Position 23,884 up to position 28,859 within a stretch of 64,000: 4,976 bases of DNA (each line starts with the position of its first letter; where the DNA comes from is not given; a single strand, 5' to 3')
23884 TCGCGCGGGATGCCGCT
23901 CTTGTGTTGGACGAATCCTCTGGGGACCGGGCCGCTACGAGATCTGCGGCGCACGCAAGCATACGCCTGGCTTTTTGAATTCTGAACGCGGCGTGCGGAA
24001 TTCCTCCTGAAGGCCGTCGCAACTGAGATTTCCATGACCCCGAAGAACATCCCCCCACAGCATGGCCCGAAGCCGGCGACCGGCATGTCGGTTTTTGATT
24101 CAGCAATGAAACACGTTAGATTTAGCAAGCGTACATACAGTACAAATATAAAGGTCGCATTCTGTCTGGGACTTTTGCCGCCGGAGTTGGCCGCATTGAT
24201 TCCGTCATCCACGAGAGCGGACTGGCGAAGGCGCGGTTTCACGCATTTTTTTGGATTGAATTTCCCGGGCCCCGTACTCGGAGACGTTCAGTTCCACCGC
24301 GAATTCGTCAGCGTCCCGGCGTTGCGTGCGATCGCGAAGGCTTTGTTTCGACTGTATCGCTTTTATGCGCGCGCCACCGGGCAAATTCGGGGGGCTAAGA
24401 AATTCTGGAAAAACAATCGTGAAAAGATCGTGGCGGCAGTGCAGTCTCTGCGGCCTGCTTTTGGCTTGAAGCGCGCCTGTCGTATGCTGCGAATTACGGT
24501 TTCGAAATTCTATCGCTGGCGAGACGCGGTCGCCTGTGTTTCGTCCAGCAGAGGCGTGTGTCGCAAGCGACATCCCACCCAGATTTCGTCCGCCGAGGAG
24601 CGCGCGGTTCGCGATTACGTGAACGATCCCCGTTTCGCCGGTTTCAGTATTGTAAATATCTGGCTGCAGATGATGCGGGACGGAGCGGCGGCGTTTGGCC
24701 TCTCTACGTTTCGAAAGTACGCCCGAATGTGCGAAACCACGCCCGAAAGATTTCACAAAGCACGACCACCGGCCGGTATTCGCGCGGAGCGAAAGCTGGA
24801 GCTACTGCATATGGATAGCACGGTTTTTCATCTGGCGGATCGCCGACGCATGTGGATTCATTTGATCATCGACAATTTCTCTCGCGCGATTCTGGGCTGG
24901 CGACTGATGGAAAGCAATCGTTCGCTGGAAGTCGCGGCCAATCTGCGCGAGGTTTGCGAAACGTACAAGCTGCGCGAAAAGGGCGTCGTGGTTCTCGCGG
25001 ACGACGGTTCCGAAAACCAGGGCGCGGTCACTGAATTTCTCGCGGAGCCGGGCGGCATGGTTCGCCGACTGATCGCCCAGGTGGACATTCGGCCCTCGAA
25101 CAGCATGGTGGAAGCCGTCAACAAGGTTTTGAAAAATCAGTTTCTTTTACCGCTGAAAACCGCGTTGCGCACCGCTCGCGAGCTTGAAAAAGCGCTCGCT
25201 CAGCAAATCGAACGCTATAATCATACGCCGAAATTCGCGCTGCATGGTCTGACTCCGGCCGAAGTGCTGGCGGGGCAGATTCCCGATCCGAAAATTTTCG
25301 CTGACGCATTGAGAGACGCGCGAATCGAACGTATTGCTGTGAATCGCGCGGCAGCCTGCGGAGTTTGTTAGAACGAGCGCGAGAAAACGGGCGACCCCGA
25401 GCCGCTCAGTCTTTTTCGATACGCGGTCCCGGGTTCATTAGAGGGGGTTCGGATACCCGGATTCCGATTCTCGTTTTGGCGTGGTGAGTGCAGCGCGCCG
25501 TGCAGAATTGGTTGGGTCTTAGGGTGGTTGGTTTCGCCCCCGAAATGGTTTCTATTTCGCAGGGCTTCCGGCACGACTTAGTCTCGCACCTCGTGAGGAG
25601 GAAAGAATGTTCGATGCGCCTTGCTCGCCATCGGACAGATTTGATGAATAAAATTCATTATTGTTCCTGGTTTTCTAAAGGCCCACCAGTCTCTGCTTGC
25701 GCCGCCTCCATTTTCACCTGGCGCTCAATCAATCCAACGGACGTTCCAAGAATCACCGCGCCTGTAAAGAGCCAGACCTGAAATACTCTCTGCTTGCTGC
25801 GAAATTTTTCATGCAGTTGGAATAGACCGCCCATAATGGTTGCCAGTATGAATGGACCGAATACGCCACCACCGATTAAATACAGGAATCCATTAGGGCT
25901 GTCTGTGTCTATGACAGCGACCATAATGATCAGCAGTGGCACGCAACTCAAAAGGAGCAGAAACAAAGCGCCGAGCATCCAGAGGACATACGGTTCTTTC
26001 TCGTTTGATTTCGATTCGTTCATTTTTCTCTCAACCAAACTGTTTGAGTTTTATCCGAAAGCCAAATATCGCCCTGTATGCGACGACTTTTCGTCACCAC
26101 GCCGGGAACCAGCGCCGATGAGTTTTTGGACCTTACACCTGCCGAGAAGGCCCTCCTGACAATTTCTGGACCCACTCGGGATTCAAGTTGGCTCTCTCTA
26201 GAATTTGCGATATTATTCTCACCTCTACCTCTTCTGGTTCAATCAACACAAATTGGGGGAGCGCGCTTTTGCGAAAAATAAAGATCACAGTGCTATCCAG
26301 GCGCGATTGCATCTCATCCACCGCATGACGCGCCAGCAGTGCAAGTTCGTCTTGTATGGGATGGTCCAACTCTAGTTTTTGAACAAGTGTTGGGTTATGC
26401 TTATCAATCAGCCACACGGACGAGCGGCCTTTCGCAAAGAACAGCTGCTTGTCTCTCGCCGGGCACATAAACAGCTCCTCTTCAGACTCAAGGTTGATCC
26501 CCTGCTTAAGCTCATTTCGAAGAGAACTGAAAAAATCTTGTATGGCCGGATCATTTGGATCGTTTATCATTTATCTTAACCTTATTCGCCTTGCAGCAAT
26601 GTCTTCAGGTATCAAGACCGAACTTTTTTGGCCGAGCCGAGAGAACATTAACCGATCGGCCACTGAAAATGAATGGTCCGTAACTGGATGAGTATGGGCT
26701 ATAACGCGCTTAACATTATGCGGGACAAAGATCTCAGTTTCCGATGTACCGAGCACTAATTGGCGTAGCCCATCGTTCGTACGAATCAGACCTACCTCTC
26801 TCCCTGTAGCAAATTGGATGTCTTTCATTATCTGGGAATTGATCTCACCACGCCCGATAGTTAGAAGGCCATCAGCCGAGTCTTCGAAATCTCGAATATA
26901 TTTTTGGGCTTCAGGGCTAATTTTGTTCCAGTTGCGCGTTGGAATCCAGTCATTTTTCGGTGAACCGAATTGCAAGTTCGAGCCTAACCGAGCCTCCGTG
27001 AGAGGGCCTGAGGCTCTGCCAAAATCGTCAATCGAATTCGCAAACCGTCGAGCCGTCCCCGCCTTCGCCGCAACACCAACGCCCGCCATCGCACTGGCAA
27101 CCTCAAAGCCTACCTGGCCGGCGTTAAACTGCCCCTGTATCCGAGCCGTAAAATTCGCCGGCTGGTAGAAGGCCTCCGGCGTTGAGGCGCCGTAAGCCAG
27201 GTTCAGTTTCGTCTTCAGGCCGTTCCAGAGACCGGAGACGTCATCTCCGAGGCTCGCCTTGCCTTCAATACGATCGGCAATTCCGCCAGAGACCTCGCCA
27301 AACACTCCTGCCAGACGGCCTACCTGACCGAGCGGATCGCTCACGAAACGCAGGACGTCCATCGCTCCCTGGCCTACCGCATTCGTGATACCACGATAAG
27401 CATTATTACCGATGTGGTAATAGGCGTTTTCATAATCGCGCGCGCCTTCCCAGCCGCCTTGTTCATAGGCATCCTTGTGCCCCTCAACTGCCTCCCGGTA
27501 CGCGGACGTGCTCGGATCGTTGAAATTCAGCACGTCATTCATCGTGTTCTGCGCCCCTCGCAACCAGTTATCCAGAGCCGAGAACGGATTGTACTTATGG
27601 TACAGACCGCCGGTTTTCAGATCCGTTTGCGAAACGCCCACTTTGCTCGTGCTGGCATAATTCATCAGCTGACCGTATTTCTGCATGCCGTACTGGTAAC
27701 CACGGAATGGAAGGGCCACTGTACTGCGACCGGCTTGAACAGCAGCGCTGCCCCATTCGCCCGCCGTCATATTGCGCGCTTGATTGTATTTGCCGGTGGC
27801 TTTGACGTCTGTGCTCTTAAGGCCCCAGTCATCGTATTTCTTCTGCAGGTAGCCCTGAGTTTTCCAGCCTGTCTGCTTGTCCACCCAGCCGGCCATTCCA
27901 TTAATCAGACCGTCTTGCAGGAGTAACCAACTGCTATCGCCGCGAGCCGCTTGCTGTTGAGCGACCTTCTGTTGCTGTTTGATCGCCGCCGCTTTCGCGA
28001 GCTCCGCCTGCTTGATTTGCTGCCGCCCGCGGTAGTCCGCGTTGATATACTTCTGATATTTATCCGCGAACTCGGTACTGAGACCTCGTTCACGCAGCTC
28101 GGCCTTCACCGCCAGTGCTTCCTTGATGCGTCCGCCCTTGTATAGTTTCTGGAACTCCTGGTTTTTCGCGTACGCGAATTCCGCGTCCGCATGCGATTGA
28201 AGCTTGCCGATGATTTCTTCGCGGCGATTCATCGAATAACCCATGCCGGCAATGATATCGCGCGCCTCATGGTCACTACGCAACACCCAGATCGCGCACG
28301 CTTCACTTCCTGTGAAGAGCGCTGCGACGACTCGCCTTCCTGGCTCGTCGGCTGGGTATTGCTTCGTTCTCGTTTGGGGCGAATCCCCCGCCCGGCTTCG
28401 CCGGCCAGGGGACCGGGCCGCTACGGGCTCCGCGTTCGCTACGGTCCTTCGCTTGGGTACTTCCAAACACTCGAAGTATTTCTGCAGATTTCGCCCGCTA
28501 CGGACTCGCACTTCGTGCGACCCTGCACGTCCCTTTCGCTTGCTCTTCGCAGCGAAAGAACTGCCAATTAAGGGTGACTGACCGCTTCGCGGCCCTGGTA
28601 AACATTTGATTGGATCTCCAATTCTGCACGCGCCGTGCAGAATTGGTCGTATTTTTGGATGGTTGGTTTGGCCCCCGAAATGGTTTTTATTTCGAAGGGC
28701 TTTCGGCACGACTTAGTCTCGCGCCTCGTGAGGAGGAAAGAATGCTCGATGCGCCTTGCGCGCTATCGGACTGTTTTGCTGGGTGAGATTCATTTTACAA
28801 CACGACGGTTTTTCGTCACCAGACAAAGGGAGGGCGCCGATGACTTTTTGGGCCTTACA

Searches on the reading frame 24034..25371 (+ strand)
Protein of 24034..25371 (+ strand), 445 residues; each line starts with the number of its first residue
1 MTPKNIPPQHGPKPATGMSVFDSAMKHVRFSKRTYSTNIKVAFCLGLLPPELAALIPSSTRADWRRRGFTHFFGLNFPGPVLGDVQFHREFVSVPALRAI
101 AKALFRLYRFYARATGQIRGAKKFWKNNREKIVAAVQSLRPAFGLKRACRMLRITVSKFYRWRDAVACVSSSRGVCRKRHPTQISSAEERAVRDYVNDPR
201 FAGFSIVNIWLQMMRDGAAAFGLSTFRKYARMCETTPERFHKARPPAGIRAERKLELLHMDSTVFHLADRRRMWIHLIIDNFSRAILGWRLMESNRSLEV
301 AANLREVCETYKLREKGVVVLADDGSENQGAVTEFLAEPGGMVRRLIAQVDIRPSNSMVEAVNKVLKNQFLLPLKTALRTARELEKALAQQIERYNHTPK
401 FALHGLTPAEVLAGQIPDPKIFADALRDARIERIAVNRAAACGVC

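Call 11: search_protein_families(library=pfam, proteins=[window:24034-25371:+], max_evalue=0.01)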
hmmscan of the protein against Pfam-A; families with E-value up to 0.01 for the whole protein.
window:24034-25371:+ (445 aa): 2 families
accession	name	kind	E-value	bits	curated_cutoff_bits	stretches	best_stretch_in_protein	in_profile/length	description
PF00665.32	rve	-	3e-08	34.3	32.6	1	252-338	2-89/102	Integrase core domain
PF24764.1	rva_4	-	0.0061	16.7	26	0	257-345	10-92/194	Integrase core domain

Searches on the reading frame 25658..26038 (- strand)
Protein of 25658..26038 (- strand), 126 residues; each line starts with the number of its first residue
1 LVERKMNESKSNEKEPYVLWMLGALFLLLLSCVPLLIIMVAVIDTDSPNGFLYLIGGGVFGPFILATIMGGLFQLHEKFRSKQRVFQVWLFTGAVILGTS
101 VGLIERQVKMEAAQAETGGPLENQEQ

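Call 38: search_protein_families(library=pfam, proteins=[window:25658-26038:-], max_evalue=10)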
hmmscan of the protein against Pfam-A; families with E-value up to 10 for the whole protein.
window:25658-26038:- (126 aa): 7 families
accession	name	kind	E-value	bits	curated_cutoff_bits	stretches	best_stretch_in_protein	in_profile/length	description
PF09925.14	DUF2157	-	0.0011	19.1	32.4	1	60-105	71-113/146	Predicted membrane protein (DUF2157)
PF09834.14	DUF2061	-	0.039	14.8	23.1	1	88-110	19-41/52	Predicted membrane protein (DUF2061)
PF10066.14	DUF2304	-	0.06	14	25.5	1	8-65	23-80/106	Uncharacterized conserved protein (DUF2304)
PF10002.14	DUF2243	-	0.077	13.6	25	1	53-99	43-89/140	Predicted membrane protein (DUF2243)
PF14362.11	DUF4407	-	0.46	10.2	31.3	0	6-37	249-280/297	Domain of unknown function (DUF4407)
PF12698.13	ABC2_membrane_3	-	0.53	9.8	31.6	1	17-100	204-286/347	ABC-2 family transporter protein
PF08173.16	YbgT_YccB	-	1.3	9.6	26.2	1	17-34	3-20/27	Membrane bound YbgT-like protein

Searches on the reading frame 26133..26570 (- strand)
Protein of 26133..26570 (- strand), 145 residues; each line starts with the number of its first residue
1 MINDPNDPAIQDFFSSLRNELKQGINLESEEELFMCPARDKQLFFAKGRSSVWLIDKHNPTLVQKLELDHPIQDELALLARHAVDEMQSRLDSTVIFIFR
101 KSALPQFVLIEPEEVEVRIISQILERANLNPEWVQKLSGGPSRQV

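Call 24: search_protein_families(library=ncbifam, proteins=[window:26133-26570:-], max_evalue=0.1)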
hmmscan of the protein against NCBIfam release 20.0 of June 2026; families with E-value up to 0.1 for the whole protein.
window:26133-26570:- (145 aa): 1 family
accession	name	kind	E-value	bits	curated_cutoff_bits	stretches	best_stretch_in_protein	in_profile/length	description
NF003153.0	PRK04115.1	equivalog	0.052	13.7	114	1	54-128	30-103/138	hypothetical protein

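Call 38: search_protein_families(library=pfam, proteins=[window:26133-26570:-], max_evalue=10)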
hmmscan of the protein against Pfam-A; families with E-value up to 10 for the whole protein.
window:26133-26570:- (145 aa): 0 families

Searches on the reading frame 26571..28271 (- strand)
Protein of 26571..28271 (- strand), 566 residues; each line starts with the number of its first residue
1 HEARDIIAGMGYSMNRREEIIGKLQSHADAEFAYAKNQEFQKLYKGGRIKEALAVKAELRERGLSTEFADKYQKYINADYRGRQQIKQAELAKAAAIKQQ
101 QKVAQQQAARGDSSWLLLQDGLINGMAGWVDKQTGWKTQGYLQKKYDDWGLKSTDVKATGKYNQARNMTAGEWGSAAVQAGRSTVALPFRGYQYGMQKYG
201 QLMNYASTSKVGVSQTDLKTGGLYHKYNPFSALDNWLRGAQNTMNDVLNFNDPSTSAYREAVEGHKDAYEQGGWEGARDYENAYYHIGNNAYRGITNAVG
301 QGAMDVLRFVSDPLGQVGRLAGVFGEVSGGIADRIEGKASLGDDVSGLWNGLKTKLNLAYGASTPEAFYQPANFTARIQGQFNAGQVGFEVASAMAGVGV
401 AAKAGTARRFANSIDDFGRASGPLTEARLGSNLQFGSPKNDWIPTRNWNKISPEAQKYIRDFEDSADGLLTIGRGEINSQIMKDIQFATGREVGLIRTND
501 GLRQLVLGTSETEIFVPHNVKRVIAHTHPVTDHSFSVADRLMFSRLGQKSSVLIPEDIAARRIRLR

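Call 24: search_protein_families(library=ncbifam, proteins=[window:26571-28271:-], max_evalue=0.1)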
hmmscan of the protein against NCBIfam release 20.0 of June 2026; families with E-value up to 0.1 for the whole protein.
window:26571-28271:- (566 aa): 0 families

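Call 83: find_homologous_proteins(query=window:26574-28271:-, max_evalue=0.001)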
Query window:26574-28271:- (566 aa): 1 proteins with E <= 0.001 among 8000 candidates.
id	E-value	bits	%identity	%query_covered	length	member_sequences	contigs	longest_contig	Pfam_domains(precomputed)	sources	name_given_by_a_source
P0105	0.0e+0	1275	100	100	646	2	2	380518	-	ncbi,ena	-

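Call 99: search_solved_structures(query=window:26574-28271:-, max_evalue=1)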
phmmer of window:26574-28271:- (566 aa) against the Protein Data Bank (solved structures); distinct sequences matched with E-value up to 1: 2.
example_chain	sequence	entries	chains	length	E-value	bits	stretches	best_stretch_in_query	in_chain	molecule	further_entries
4ozs_A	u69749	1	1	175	0.11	14.2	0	40-67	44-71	Alpha solenoid protein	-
6een_B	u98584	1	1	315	0.29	12.8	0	40-67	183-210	Designer Pentatricopeptide Protein dPPR10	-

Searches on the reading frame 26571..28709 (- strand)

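Call 9: search_protein_families(library=pfam, proteins=[window:26571-28709:-], max_evalue=0.1)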
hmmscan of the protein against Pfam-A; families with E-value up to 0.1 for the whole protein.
window:26571-28709:- (712 aa): 1 family
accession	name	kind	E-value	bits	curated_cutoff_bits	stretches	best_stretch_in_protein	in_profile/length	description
PF14464.11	Prok-JAB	-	0.021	15.1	25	1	669-703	70-107/114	Prokaryotic homologs of the JAB domain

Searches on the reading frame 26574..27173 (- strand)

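Call 38: search_protein_families(library=pfam, proteins=[window:26574-27173:-], max_evalue=10)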
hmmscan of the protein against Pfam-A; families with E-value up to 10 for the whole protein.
window:26574-27173:- (200 aa): 1 family
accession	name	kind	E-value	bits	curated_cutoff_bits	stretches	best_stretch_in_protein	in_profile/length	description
PF14464.11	Prok-JAB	-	0.0062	16.8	25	1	157-192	70-108/114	Prokaryotic homologs of the JAB domain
